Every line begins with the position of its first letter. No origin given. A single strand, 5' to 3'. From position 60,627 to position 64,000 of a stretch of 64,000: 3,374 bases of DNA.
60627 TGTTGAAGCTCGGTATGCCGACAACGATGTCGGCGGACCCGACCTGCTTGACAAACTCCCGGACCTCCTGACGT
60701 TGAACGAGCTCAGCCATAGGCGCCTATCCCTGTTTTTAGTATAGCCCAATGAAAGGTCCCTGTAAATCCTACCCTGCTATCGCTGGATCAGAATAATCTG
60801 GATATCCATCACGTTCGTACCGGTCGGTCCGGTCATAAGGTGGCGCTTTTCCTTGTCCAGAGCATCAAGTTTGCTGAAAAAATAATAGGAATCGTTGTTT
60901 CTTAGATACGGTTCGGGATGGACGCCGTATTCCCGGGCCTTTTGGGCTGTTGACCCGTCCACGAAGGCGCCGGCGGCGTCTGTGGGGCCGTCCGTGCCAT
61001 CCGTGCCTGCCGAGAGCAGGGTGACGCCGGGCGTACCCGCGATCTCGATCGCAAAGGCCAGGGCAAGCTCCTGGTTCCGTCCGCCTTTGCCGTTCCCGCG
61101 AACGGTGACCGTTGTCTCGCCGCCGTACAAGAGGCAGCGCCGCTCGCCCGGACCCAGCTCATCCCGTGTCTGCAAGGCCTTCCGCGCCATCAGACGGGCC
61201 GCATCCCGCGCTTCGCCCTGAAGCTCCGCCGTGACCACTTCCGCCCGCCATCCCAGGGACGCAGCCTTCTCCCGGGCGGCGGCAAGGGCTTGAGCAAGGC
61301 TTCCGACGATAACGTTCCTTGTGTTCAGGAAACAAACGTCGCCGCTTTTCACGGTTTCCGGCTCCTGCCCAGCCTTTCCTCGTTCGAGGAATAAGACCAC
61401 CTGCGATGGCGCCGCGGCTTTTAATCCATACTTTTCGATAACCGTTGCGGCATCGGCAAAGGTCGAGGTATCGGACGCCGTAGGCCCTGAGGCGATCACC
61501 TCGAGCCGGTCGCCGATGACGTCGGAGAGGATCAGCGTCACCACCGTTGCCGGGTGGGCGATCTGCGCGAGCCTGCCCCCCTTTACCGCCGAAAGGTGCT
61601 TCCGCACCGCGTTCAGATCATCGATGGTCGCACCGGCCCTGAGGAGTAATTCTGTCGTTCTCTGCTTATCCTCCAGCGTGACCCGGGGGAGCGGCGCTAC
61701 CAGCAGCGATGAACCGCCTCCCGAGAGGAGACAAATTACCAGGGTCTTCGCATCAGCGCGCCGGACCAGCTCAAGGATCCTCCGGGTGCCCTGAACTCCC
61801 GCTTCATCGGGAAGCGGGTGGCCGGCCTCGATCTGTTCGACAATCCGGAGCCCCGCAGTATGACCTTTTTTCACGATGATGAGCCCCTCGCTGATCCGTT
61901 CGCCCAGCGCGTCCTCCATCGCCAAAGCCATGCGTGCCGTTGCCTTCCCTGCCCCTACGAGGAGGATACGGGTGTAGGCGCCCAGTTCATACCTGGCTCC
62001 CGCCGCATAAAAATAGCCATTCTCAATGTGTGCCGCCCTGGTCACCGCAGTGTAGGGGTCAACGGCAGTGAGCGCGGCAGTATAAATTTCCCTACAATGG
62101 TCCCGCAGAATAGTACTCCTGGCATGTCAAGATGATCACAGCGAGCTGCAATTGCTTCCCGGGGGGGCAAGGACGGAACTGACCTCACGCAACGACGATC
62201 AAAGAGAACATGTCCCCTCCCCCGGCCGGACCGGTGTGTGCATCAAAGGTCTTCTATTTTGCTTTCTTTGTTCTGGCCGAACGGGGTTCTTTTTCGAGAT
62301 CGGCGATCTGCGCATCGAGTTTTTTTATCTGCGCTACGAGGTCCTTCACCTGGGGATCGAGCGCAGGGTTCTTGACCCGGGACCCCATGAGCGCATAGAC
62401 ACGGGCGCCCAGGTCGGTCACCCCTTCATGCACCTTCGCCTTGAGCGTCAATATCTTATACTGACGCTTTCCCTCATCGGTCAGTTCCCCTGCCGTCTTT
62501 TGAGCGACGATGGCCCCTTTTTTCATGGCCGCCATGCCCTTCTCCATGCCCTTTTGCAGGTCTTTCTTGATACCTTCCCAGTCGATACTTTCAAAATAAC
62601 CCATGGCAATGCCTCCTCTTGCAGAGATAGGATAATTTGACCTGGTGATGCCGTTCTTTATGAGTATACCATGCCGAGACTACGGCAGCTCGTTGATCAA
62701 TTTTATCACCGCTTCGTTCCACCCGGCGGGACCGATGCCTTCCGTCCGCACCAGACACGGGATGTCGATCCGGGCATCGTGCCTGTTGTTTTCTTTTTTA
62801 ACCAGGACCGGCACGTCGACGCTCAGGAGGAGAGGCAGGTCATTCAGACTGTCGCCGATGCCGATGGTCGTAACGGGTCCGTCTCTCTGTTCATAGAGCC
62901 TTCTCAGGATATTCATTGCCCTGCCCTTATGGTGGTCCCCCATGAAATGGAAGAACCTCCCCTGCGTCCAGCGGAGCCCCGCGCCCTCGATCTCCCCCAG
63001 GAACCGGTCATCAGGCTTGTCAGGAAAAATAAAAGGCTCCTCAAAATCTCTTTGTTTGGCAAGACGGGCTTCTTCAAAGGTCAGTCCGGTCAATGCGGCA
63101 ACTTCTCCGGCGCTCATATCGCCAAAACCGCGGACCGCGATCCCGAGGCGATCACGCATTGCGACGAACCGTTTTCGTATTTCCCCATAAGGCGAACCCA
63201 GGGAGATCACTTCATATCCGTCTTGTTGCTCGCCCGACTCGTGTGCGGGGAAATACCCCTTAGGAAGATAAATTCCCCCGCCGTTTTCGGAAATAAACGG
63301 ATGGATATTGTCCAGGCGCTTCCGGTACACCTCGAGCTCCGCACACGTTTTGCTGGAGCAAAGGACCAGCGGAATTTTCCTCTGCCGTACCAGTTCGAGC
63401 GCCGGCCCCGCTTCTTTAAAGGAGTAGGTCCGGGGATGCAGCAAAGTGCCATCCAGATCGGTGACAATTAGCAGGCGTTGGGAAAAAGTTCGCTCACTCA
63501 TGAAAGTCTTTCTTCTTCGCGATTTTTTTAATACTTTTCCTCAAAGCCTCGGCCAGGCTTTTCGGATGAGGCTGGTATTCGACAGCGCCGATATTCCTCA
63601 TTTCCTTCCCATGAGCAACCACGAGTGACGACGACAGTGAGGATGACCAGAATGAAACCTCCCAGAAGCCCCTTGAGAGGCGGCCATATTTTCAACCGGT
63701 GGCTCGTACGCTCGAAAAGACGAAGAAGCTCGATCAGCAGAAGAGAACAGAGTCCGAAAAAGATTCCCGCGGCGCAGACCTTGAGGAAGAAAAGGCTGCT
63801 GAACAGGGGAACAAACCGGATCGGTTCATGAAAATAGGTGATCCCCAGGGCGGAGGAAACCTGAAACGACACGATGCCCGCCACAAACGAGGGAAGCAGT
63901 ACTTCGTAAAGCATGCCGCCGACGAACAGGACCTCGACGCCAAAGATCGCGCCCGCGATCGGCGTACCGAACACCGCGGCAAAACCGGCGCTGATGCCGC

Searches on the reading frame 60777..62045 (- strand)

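Call 63: search_protein_families(library=pfam, proteins=[window:60777-62045:-], max_evalue=0.00001)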
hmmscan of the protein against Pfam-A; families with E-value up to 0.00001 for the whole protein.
window:60777-62045:- (422 aa): 2 families
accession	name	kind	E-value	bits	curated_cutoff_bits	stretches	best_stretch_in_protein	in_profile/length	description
PF13660.11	DUF4147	-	5.2e-80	268.7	23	1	18-220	33-233/234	Domain of unknown function (DUF4147)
PF05161.18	MOFRL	-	2.3e-41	140.7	28.3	1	304-414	2-106/106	MOFRL family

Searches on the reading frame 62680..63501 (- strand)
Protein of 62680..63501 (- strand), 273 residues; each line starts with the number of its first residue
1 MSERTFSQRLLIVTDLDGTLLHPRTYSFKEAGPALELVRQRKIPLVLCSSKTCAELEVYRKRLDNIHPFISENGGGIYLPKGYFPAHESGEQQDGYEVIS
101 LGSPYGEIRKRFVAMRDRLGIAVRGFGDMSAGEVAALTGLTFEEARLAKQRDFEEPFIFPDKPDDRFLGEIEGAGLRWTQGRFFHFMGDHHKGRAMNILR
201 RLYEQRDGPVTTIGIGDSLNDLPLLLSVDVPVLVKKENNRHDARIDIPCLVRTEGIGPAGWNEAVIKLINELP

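Call 63: search_protein_families(library=pfam, proteins=[window:62680-63501:-], max_evalue=0.00001)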
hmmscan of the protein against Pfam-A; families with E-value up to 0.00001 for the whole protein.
window:62680-63501:- (273 aa): 1 family
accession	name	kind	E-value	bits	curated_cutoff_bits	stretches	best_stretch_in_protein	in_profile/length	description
PF08282.18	Hydrolase_3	-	1.2e-09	38.7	20.9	1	12-81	1-70/255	haloacid dehalogenase-like hydrolase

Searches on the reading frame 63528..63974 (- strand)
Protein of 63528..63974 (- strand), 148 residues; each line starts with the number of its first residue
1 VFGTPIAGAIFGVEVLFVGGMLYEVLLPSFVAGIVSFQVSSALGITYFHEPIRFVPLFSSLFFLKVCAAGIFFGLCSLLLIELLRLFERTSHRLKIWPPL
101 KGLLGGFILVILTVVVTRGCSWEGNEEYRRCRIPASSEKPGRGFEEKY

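Call 63: search_protein_families(library=pfam, proteins=[window:63528-63974:-], max_evalue=0.00001)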
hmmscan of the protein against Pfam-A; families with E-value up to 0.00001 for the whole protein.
window:63528-63974:- (148 aa): 1 family
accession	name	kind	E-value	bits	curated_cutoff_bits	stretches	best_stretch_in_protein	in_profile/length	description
PF00654.25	Voltage_CLC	-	3.5e-16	59.7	24.8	1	1-117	102-219/346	Voltage gated chloride channel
